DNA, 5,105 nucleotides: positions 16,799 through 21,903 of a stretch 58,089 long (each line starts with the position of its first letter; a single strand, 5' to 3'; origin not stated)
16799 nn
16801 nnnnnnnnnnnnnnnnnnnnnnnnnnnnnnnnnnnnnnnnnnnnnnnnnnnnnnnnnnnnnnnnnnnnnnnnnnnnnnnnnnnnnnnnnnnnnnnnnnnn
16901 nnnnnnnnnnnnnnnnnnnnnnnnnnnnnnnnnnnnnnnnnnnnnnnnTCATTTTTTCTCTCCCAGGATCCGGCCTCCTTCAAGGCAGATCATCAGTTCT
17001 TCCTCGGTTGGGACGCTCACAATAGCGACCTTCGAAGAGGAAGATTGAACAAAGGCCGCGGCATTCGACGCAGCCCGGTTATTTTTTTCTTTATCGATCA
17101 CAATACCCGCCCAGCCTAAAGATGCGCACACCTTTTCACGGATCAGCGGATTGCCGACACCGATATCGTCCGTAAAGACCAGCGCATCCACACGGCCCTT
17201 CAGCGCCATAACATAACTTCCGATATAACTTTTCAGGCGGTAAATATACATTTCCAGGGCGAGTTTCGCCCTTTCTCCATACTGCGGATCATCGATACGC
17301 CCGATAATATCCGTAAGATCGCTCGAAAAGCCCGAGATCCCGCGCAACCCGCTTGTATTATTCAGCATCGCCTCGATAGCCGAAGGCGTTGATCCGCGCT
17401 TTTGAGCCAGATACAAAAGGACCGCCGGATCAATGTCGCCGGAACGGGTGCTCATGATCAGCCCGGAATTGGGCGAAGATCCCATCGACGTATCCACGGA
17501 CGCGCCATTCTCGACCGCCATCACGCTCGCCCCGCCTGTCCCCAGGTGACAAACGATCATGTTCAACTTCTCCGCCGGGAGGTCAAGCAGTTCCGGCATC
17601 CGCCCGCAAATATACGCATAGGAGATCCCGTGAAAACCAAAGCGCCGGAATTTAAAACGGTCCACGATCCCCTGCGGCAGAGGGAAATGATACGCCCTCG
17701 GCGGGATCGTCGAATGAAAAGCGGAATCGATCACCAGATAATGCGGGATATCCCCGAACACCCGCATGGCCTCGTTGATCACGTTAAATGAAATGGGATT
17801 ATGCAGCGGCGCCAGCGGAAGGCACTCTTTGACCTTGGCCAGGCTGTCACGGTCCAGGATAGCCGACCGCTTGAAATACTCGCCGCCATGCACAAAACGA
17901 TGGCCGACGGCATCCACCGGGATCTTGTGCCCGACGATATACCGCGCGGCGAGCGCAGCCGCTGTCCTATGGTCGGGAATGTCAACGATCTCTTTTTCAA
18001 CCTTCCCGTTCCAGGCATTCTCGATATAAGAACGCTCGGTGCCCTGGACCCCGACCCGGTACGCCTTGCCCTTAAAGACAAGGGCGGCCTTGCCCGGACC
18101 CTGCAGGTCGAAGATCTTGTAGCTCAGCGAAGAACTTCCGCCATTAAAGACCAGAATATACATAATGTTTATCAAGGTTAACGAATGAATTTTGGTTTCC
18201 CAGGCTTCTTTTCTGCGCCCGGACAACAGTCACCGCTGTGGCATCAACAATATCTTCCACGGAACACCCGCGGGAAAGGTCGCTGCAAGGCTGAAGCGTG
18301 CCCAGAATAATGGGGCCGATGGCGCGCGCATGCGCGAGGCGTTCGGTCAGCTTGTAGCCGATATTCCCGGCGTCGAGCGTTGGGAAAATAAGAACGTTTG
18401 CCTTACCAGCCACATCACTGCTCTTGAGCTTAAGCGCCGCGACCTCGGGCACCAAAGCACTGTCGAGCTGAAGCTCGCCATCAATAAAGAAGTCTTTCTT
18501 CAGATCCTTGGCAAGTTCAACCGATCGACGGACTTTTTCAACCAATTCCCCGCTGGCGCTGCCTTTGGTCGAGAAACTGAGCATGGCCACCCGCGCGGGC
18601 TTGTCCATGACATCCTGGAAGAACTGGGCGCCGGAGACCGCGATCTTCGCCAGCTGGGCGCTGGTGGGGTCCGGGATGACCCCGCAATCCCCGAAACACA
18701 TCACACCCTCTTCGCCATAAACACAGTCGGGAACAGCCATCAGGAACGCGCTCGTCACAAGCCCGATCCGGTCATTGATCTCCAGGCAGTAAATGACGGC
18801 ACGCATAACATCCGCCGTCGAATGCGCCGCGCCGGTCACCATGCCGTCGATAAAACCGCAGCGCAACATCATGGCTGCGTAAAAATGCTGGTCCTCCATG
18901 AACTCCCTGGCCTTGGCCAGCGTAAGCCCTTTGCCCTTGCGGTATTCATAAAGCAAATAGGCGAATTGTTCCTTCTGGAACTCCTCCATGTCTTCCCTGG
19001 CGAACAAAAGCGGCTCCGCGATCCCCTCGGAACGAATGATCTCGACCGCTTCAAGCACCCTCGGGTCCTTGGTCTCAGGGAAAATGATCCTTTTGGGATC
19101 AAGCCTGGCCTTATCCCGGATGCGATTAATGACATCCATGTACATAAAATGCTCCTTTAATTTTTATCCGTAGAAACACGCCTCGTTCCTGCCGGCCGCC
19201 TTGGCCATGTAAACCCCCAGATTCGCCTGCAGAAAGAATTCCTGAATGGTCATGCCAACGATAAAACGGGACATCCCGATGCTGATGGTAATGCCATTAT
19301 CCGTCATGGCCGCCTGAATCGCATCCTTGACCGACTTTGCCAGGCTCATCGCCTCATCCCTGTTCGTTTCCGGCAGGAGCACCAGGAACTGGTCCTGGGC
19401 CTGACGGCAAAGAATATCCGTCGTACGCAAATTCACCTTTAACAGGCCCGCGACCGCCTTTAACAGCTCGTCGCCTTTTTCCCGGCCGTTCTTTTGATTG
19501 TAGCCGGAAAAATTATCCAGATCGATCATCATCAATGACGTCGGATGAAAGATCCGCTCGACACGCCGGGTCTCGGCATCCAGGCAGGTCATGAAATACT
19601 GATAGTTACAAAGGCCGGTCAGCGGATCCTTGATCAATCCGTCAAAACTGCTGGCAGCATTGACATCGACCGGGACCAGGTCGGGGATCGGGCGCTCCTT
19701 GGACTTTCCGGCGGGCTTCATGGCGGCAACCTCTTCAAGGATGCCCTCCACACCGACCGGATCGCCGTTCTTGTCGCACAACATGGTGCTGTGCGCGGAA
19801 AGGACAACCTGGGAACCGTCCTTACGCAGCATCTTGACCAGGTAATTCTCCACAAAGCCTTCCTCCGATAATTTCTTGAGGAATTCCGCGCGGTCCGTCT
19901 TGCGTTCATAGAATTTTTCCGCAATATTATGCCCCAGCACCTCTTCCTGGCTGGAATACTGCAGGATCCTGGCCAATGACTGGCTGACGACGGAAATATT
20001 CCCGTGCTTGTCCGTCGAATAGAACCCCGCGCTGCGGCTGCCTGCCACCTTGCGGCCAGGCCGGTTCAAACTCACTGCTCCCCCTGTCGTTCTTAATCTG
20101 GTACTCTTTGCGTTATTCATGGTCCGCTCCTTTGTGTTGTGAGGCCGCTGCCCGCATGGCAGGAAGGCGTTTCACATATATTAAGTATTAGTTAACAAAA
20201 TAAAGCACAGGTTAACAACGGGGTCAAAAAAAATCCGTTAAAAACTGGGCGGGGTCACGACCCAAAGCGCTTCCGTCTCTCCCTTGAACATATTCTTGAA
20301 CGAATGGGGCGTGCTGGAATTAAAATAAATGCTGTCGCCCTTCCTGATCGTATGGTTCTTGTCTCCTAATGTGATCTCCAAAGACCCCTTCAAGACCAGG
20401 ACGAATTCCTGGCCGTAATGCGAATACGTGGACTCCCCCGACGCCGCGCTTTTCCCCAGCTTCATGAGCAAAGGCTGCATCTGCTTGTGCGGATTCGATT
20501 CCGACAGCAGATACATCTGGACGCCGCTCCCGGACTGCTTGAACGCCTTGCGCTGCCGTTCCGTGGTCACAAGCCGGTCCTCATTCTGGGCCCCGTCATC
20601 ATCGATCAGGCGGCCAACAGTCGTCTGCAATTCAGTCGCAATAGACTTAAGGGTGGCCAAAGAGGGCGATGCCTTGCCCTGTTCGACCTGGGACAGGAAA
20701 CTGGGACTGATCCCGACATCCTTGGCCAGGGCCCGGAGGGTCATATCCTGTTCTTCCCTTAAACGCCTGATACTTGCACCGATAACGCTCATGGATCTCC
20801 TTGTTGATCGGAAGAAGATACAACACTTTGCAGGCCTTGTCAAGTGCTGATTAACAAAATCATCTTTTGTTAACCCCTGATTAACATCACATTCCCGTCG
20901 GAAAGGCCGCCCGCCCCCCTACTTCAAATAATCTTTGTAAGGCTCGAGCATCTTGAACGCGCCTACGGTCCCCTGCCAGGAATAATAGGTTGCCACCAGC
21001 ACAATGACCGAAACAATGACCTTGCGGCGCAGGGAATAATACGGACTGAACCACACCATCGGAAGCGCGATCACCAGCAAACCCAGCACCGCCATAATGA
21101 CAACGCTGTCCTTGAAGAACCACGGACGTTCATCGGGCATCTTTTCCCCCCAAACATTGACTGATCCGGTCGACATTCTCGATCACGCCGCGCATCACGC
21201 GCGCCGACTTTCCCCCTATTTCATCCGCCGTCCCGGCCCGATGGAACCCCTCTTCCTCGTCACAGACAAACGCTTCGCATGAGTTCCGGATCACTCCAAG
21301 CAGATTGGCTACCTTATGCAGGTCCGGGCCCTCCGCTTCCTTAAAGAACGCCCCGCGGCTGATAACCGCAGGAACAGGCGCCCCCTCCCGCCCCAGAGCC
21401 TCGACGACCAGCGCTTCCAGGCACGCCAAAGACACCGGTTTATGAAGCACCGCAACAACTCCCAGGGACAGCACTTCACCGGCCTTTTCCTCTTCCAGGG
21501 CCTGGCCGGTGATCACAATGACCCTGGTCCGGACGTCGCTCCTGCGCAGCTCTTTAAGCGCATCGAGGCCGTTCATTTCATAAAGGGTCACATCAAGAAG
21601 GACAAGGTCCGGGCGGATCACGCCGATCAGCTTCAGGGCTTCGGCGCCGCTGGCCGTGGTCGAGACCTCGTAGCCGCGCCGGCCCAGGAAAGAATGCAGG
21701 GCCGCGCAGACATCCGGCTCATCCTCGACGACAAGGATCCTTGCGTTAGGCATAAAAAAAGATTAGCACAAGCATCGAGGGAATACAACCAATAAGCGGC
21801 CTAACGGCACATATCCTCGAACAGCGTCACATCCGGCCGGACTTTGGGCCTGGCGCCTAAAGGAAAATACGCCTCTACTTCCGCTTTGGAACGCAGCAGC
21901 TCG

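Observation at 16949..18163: Bacterial acetate kinase with the motifs of the PPi-dependent Entamoeba enzyme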

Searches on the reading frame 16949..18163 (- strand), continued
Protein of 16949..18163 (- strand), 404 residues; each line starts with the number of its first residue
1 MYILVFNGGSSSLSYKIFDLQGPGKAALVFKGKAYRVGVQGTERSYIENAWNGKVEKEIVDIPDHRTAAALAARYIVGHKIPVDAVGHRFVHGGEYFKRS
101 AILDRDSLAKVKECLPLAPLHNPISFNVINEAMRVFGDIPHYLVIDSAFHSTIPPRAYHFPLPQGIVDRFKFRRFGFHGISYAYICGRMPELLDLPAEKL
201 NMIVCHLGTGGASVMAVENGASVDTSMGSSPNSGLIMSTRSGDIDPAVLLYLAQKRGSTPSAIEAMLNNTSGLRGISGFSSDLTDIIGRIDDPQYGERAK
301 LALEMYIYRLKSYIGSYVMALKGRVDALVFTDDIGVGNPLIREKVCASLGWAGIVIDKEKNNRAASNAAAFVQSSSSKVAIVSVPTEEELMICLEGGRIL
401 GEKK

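Call 86: find_encoding_contigs(protein=P0001, flank=3000, max_places=3)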
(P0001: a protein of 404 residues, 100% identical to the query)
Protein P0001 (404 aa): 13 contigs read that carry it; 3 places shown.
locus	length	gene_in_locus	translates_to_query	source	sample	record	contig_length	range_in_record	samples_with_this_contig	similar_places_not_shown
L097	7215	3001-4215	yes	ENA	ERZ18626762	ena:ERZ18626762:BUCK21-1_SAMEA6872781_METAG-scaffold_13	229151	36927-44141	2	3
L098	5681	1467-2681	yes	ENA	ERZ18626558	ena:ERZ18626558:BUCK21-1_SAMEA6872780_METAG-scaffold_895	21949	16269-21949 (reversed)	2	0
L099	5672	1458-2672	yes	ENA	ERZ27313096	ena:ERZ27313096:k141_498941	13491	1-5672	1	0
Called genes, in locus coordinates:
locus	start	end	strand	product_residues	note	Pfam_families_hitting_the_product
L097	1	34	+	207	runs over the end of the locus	PF00072:Response_reg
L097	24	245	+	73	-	-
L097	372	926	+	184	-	PF12844:HTH_19 (weak), PF13560:HTH_31, PF01381:HTH_3, PF13443:HTH_26, PF07883:Cupin_2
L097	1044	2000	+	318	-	PF00989:PAS (weak), PF13426:PAS_9, PF00990:GGDEF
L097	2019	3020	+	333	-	PF01515:PTA_PTB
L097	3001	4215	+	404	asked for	PF00871:Acetate_kinase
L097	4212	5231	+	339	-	PF00871:Acetate_kinase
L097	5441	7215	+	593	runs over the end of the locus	PF13428:TPR_14 (faint), PF13431:TPR_17 (faint), PF12895:ANAPC3 (faint), PF13414:TPR_11 (faint), PF13424:TPR_12 (faint), PF13432:TPR_16 (faint), PF14559:TPR_19 (faint), PF14561:TPR_20 (faint), +5 more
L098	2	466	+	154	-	?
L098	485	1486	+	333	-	PF01515:PTA_PTB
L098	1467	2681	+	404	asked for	PF00871:Acetate_kinase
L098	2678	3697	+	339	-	PF00871:Acetate_kinase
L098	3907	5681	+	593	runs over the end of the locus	PF13428:TPR_14 (faint), PF13431:TPR_17 (faint), PF12895:ANAPC3 (faint), PF13414:TPR_11 (faint), PF13424:TPR_12 (faint), PF13432:TPR_16 (faint), PF14559:TPR_19 (faint), PF14561:TPR_20 (faint), +5 more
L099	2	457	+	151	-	?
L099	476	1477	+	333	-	PF01515:PTA_PTB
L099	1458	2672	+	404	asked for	PF00871:Acetate_kinase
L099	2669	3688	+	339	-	PF00871:Acetate_kinase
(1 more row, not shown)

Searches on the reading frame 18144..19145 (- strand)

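Call 4: search_protein_families(library=pfam, proteins=[window:18144-19145:-])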
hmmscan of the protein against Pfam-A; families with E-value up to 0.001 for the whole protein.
window:18144-19145:- (333 aa): 1 family
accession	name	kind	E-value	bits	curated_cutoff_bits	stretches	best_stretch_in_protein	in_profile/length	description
PF01515.24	PTA_PTB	-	4e-96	322.6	24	1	5-307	2-319/319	Phosphate acetyl/butaryl transferase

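Call 5: search_protein_families(library=ncbifam, proteins=[window:18144-19145:-])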
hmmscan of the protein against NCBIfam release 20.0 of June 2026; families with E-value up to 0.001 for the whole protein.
window:18144-19145:- (333 aa): 10 families
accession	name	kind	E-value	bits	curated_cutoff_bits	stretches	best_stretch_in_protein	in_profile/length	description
NF007233.1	PRK09653.1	subfamily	8.8e-95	317.9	310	2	56-310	73-319/319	phosphotransacetylase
TIGR00651.1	pta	equivalog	2.5e-94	316.2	311.2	1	53-307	55-304/304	phosphate acetyltransferase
NF004167.0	PRK05632.1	equivalog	8.2e-87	292.4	418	1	10-313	390-706/708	phosphate acetyltransferase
NF009501.0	PRK12861.1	subfamily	3e-34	118.2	1178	2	60-312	515-762/764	NADP-dependent malic enzyme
NF004472.0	PRK05805.1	subfamily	5.3e-17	61.8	399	1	4-312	7-300/302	phosphate butyryltransferase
TIGR02706.1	P_butyryltrans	equivalog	3.2e-15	56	410.5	1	16-308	12-292/294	phosphate butyryltransferase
NF008852.0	PRK11890.1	subfamily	1.1e-14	54.2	413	1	95-314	93-307/315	phosphate acetyltransferase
NF005837.0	PRK07742.1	equivalog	3.4e-14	52.8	409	1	15-312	13-299/299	phosphate butyryltransferase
NF006045.0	PRK08190.1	subfamily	4.2e-14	52.2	282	1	83-315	235-462/467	bifunctional enoyl-CoA hydratase/phosphate acetyltransferase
TIGR02709.1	branched_ptb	equivalog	6e-09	35.9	475.15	1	151-298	115-260/271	branched-chain phosphotransacylase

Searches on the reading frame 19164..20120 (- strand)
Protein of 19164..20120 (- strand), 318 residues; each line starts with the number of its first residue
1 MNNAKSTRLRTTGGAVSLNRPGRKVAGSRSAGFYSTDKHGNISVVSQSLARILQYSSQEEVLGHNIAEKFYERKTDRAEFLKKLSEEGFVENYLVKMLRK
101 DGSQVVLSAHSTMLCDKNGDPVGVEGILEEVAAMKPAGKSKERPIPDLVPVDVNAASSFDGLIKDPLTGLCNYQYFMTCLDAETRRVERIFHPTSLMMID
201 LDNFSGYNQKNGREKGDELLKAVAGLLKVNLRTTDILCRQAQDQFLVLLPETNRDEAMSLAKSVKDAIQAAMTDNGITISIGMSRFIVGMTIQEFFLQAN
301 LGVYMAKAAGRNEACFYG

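Call 4: search_protein_families(library=pfam, proteins=[window:19164-20120:-])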
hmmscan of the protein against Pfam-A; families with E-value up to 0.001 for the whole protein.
window:19164-20120:- (318 aa): 5 families
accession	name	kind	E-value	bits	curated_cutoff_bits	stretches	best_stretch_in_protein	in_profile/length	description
PF00990.26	GGDEF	-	4.5e-30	105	23.8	1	164-312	3-160/161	Diguanylate cyclase, GGDEF domain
PF13426.13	PAS_9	-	2e-09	38.1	27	1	32-130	3-100/103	PAS domain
PF00989.32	PAS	-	3.1e-06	27.6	22.6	1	32-128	13-110/113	PAS fold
PF08447.18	PAS_3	-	0.0004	21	25.6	1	45-127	4-88/89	PAS fold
PF08448.16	PAS_4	-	0.0009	19.9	23.1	0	30-132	5-106/110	PAS fold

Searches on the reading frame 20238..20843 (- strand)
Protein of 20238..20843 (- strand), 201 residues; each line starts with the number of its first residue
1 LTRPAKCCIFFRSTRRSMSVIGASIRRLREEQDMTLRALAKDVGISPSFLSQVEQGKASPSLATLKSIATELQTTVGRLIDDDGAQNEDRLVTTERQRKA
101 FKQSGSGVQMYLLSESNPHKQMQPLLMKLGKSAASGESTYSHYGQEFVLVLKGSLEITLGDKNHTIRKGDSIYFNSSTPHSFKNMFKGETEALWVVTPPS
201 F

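Call 4: search_protein_families(library=pfam, proteins=[window:20238-20843:-])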
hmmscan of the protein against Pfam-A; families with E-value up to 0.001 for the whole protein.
window:20238-20843:- (201 aa): 7 families
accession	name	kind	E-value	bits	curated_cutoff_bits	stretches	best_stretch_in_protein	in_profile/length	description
PF07883.17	Cupin_2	-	5.7e-16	58.4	27.2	1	127-196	3-70/70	Cupin domain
PF01381.28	HTH_3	-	4.9e-14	52.6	23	1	25-76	1-52/55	Helix-turn-helix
PF13560.12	HTH_31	-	5e-11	43.2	27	1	22-75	3-57/64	Helix-turn-helix domain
PF13443.12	HTH_26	-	2.5e-08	34.5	22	1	25-81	2-59/63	Cro/C1-type HTH DNA-binding domain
PF12844.13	HTH_19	-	6e-07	29.7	30.2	1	23-72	2-51/64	Helix-turn-helix domain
PF05899.18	Cupin_3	-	3.8e-05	23.7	23.5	1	140-178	22-60/74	EutQ-like cupin domain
PF02311.25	AraC_binding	-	0.00092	19.4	21.1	0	146-194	25-73/135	AraC-like ligand binding domain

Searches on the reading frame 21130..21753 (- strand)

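Call 70: search_protein_families(library=pfam, proteins=[window:21130-21753:-], max_evalue=0.00001)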
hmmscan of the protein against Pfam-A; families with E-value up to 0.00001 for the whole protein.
window:21130-21753:- (207 aa): 1 family
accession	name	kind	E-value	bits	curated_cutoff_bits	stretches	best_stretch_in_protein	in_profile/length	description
PF00072.30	Response_reg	-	1.1e-24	87.2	30.2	1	6-114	1-108/111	Response regulator receiver domain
